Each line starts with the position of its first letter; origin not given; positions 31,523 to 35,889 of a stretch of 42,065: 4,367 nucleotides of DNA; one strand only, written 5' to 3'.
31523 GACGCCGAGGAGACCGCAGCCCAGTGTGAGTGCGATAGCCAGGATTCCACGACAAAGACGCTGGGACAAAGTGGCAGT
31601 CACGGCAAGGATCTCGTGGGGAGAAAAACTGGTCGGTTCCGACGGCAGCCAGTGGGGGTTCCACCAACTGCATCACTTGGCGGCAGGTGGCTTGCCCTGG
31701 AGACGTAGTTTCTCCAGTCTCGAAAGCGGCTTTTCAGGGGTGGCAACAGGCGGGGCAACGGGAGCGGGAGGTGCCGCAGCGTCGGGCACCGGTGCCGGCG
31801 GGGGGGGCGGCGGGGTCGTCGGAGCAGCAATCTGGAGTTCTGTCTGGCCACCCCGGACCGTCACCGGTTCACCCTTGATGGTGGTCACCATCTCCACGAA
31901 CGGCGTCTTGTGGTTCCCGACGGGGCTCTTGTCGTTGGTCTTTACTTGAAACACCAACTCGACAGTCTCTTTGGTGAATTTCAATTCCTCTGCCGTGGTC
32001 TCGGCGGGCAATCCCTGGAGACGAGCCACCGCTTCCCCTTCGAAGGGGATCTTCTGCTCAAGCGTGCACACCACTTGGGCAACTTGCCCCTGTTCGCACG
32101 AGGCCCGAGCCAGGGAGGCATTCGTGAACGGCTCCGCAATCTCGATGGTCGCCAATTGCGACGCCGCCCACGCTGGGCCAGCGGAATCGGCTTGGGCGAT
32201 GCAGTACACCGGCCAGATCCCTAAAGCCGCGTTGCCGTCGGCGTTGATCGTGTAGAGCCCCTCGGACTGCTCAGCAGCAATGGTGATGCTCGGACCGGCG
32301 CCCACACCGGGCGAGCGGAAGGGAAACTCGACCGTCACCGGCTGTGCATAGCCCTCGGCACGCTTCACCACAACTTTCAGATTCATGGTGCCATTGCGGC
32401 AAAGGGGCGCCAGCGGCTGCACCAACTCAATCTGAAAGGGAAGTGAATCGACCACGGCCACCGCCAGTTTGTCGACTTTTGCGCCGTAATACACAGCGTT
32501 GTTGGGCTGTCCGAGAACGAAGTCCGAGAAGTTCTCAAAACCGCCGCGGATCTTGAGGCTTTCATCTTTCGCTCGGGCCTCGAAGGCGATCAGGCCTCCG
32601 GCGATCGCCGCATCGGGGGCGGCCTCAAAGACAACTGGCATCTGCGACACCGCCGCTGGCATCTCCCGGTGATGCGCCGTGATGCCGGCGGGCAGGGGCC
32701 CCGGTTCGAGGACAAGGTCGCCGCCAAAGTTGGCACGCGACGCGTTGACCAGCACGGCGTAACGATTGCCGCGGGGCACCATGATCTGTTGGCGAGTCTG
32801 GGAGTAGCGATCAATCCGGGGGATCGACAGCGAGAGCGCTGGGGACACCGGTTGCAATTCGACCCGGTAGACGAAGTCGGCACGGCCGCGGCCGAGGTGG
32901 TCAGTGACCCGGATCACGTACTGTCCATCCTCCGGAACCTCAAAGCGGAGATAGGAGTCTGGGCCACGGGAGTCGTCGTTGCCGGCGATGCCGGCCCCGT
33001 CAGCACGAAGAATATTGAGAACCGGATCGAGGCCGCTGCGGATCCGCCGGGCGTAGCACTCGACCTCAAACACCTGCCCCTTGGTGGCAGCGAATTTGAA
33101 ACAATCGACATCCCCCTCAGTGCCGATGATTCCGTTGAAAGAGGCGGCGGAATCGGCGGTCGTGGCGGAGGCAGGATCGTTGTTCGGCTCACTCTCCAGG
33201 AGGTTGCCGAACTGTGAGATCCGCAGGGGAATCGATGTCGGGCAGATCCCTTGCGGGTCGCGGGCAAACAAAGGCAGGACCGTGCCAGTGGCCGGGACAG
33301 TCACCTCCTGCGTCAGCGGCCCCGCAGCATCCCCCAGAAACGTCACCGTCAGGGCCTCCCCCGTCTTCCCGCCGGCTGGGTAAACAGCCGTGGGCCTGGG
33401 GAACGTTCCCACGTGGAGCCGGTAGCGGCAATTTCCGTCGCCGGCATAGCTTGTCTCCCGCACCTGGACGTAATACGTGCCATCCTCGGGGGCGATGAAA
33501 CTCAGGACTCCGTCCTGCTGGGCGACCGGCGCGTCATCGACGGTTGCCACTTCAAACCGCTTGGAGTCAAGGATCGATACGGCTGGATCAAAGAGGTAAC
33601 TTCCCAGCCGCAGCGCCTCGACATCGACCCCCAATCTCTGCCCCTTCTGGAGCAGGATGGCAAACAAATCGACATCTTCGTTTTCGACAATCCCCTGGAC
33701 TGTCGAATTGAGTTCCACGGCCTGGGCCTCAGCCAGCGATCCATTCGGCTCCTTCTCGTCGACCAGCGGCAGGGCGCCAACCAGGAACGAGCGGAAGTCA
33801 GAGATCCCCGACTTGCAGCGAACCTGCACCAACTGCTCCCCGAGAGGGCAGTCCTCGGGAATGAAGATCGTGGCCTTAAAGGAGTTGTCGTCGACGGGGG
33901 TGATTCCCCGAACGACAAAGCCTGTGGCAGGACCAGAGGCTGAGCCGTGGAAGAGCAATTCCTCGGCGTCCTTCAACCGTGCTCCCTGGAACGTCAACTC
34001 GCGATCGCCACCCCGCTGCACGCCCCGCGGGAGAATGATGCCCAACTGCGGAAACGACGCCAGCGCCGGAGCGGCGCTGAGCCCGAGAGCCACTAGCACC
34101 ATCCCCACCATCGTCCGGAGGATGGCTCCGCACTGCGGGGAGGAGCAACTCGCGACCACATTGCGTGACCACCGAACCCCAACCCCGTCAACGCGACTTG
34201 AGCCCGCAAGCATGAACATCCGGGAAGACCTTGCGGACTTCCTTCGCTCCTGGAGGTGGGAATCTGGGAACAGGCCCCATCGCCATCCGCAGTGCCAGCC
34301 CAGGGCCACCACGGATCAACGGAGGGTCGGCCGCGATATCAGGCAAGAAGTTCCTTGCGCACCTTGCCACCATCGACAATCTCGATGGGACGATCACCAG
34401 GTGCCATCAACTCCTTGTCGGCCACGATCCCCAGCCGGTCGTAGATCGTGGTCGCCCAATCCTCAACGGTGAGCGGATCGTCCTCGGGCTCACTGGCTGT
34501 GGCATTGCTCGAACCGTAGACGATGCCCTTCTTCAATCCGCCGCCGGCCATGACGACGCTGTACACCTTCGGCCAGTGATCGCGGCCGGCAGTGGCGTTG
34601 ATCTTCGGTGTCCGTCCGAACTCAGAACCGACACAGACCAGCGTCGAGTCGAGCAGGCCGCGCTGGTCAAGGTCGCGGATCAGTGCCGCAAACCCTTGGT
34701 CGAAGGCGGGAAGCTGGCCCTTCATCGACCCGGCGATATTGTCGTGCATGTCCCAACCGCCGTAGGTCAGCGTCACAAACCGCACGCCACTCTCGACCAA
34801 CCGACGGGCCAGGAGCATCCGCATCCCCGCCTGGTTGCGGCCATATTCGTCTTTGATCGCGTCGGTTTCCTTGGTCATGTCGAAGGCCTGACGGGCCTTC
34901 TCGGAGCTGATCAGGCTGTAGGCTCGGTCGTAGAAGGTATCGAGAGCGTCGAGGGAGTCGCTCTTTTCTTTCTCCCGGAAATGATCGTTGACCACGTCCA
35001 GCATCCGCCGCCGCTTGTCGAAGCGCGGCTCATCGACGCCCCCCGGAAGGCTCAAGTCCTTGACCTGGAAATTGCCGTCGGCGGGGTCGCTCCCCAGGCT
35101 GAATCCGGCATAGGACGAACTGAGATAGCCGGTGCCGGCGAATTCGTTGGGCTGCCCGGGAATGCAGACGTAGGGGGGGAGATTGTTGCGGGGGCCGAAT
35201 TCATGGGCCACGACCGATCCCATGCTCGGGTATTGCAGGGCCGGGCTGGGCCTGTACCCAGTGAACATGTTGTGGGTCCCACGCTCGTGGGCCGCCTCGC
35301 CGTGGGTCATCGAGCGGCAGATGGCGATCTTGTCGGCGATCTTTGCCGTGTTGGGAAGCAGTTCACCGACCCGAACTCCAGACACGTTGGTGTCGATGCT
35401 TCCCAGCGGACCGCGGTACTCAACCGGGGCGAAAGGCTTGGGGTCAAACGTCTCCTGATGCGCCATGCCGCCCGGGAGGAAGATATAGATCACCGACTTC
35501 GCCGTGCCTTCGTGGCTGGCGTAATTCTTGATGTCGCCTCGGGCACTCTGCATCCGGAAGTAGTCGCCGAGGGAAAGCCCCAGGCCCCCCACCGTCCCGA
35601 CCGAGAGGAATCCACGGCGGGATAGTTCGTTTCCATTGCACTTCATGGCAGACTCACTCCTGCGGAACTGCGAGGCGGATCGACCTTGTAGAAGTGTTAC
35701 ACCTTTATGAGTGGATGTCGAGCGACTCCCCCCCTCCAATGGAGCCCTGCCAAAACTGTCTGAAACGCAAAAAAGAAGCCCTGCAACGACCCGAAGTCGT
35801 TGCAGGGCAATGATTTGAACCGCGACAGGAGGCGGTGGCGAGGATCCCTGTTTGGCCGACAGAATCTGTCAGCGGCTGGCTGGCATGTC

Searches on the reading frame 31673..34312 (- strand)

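Call 50: search_protein_families(library=pfam, proteins=[window:31673-34312:-], max_evalue=0.01)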
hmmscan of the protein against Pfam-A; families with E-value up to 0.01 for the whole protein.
window:31673-34312:- (879 aa): 1 family
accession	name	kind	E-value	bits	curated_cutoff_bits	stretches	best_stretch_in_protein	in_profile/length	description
PF04151.21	PPC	-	6.6e-15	56.2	25.9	2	401-470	1-69/70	Bacterial pre-peptidase C-terminal domain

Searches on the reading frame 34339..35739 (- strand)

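Call 50: search_protein_families(library=pfam, proteins=[window:34339-35739:-], max_evalue=0.01)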
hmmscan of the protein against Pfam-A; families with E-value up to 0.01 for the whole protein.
window:34339-35739:- (466 aa): 1 family
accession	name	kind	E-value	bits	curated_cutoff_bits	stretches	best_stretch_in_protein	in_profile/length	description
PF07394.17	DUF1501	-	3e-116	389.2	27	1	80-464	1-389/390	Protein of unknown function (DUF1501)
